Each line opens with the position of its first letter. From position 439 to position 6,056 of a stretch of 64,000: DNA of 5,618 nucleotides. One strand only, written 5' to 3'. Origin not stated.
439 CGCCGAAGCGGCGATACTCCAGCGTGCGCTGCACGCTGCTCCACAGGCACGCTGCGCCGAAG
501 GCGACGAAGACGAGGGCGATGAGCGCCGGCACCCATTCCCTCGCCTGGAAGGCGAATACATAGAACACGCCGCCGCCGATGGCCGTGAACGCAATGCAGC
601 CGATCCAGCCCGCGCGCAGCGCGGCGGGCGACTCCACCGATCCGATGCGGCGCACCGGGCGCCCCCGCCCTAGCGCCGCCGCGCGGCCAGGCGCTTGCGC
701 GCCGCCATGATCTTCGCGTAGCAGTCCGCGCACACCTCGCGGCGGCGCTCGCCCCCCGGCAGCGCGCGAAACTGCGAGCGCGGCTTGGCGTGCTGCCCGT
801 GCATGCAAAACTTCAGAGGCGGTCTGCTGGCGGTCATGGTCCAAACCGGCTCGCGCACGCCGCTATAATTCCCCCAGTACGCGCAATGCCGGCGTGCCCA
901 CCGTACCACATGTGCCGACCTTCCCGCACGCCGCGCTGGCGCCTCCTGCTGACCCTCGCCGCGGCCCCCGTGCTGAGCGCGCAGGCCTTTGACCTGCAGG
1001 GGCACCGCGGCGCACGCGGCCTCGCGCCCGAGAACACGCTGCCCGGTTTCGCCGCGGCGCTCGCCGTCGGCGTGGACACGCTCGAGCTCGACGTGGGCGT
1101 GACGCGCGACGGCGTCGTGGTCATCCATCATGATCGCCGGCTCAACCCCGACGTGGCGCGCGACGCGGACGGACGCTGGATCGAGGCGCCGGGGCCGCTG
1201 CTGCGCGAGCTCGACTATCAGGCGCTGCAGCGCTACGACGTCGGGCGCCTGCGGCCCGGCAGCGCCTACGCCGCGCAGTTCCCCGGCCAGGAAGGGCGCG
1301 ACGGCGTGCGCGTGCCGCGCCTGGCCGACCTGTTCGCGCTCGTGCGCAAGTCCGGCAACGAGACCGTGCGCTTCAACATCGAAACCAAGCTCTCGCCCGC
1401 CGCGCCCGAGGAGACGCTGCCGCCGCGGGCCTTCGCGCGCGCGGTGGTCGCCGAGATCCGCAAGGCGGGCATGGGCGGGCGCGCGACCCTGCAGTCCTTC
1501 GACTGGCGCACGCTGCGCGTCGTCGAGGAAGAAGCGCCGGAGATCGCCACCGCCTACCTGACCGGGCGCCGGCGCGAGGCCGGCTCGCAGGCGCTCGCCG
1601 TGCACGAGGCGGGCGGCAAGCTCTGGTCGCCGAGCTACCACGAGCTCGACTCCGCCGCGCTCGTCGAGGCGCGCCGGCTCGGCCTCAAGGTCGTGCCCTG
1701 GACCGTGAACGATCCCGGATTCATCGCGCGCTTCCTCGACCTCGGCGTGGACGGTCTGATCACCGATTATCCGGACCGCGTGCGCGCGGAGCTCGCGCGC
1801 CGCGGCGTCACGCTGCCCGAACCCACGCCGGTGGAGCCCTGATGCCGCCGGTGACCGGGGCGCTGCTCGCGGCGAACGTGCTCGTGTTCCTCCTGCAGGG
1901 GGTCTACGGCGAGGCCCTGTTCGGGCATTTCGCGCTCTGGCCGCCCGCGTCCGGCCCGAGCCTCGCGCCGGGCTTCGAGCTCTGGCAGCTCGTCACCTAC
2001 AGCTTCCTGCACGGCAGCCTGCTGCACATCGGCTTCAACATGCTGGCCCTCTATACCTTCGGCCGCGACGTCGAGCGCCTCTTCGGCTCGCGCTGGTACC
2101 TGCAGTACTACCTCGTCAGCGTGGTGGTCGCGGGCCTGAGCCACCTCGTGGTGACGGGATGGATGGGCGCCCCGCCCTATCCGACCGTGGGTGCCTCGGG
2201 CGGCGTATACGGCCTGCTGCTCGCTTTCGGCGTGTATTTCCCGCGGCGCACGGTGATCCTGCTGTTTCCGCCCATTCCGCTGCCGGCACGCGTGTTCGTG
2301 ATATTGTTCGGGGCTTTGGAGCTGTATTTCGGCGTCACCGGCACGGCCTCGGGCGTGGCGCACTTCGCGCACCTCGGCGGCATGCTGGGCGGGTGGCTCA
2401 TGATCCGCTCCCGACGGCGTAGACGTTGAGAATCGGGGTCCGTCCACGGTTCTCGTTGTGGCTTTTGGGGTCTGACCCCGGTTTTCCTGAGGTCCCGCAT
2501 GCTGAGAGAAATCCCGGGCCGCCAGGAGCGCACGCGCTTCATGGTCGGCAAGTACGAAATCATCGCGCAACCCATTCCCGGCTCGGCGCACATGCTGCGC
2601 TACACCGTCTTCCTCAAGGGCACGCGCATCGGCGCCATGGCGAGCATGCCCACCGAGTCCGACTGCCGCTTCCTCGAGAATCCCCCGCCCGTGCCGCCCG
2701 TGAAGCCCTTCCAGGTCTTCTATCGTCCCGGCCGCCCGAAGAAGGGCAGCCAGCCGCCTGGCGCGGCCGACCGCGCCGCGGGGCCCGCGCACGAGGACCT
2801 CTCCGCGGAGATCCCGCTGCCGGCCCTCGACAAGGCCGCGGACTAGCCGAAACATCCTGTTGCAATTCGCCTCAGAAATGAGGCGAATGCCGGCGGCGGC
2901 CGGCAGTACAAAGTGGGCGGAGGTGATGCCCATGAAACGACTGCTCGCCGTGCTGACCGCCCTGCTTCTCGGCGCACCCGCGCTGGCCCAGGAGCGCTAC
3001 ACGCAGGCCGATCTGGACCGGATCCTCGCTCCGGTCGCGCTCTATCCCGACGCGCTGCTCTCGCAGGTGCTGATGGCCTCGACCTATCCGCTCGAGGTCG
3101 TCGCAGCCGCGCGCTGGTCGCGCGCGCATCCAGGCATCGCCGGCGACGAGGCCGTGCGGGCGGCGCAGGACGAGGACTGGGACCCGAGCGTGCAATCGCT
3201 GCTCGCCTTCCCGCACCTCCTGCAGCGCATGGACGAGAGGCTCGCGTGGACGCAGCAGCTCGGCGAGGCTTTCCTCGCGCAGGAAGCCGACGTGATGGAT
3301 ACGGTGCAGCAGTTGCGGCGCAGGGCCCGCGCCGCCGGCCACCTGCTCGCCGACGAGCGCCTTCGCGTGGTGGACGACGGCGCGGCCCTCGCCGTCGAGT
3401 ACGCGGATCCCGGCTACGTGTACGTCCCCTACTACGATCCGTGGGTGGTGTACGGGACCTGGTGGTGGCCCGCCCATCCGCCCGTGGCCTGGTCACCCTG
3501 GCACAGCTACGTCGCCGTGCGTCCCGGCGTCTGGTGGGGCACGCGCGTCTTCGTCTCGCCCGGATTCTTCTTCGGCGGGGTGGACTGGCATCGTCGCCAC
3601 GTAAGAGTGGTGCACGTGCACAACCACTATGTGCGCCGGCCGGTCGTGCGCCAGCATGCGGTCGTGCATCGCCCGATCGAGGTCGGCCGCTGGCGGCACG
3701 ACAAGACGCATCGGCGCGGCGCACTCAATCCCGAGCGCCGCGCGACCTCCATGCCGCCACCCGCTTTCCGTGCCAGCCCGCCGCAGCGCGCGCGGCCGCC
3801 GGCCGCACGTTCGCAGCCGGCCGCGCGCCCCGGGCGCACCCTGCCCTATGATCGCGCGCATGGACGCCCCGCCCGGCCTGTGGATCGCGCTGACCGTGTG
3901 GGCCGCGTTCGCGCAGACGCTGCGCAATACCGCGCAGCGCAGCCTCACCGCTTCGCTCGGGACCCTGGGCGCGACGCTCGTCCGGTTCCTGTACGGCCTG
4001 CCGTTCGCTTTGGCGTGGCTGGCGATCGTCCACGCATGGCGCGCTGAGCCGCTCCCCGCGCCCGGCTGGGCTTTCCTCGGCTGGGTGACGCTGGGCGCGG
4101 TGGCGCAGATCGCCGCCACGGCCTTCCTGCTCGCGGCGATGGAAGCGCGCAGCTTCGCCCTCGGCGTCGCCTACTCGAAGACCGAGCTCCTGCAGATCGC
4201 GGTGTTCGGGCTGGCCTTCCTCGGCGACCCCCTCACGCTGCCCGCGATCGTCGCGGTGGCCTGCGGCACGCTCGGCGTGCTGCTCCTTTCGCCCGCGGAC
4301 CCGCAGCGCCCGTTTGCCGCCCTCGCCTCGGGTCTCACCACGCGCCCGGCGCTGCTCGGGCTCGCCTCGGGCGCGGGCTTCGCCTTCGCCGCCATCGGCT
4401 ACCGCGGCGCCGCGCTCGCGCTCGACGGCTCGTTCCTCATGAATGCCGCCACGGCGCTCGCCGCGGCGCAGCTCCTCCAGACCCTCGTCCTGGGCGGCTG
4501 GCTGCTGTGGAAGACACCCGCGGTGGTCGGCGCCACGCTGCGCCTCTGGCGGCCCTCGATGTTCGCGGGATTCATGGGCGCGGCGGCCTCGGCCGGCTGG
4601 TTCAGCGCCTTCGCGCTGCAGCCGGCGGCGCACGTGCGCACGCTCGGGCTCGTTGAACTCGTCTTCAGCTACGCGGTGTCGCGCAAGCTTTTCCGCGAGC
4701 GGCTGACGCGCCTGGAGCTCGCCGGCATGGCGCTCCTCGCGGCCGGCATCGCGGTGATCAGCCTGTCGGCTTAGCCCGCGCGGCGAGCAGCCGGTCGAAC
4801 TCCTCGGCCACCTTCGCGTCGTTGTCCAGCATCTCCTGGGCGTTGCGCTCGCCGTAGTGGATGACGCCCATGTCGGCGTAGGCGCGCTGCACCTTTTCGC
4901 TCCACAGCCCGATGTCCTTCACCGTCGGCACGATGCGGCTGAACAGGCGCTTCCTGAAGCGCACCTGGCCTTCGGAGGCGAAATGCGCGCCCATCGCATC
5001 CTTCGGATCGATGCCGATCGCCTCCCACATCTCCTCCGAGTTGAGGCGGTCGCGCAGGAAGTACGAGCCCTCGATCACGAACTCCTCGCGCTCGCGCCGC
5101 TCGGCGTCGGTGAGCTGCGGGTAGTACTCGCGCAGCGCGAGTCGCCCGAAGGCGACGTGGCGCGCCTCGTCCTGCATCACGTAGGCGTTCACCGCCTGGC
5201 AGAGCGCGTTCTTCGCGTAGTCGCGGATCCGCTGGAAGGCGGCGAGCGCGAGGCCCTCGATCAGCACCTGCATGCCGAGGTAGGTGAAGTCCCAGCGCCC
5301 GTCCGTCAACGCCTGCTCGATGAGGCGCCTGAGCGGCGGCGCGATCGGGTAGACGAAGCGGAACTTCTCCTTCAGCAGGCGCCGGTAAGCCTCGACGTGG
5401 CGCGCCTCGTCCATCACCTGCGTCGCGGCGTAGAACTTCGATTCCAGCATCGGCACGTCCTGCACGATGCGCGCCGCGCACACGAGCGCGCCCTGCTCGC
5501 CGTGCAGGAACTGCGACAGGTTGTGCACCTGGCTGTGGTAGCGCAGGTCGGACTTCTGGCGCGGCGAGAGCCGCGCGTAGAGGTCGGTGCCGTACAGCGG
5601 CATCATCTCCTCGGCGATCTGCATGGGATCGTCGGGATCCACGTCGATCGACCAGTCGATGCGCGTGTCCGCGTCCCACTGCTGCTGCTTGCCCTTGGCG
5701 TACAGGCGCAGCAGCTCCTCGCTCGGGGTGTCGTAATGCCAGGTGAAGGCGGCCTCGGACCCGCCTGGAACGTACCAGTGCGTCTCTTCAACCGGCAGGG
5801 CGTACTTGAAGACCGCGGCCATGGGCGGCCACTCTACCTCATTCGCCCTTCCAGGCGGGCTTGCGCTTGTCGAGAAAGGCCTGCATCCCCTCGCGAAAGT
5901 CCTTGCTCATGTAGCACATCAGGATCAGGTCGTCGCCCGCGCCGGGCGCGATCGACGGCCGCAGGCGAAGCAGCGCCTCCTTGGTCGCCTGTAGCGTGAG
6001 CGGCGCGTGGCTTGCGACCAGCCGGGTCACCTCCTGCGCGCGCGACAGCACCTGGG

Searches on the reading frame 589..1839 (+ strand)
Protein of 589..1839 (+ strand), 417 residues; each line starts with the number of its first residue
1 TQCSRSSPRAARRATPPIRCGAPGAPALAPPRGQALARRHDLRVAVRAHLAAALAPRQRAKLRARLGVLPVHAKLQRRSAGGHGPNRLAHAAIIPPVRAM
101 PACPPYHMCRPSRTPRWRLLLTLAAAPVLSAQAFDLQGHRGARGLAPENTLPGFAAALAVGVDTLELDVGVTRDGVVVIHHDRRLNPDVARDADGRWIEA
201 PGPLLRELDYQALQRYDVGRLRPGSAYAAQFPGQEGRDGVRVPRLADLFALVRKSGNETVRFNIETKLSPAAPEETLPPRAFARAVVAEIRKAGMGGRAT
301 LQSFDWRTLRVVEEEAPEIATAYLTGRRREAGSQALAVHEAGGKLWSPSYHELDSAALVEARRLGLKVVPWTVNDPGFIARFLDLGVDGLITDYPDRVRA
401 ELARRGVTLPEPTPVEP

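Call 66: search_protein_families(library=pfam, proteins=[window:589-1839:+], max_evalue=0.00001)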
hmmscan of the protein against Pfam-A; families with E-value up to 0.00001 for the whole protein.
window:589-1839:+ (417 aa): 2 families
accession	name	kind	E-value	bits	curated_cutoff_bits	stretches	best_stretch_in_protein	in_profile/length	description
PF03009.23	GDPD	-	1.3e-42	147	23.6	1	139-396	1-243/244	Glycerophosphoryl diester phosphodiesterase family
PF13653.12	GDPD_2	-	1.5e-07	32.1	27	1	368-396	2-30/30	Glycerophosphoryl diester phosphodiesterase family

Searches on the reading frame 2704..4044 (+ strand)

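Call 66: search_protein_families(library=pfam, proteins=[window:2704-4044:+], max_evalue=0.00001)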
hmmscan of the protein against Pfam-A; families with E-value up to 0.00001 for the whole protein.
window:2704-4044:+ (447 aa): 1 family
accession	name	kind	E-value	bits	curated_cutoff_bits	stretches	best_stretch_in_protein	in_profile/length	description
PF11737.13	DUF3300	-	1.8e-82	276.7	25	1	101-332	2-227/227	Protein of unknown function (DUF3300)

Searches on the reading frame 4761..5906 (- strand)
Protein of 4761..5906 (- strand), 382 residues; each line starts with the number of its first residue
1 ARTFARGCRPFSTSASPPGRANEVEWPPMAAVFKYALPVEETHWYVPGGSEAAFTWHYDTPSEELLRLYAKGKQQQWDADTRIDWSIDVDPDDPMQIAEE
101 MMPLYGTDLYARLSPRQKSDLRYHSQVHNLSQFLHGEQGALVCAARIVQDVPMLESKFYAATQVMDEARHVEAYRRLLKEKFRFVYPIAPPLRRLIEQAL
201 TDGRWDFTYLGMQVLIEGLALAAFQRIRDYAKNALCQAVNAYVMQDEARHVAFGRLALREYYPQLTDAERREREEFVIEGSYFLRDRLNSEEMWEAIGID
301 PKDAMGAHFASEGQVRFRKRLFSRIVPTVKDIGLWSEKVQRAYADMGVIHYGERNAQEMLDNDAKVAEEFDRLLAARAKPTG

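Call 66: search_protein_families(library=pfam, proteins=[window:4761-5906:-], max_evalue=0.00001)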
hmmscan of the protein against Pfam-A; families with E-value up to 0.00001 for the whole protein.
window:4761-5906:- (382 aa): 1 family
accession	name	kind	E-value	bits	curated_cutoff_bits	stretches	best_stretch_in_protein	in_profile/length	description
PF11583.14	AurF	-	1.4e-23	83.9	29.6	1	65-333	8-282/282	P-aminobenzoate N-oxygenase AurF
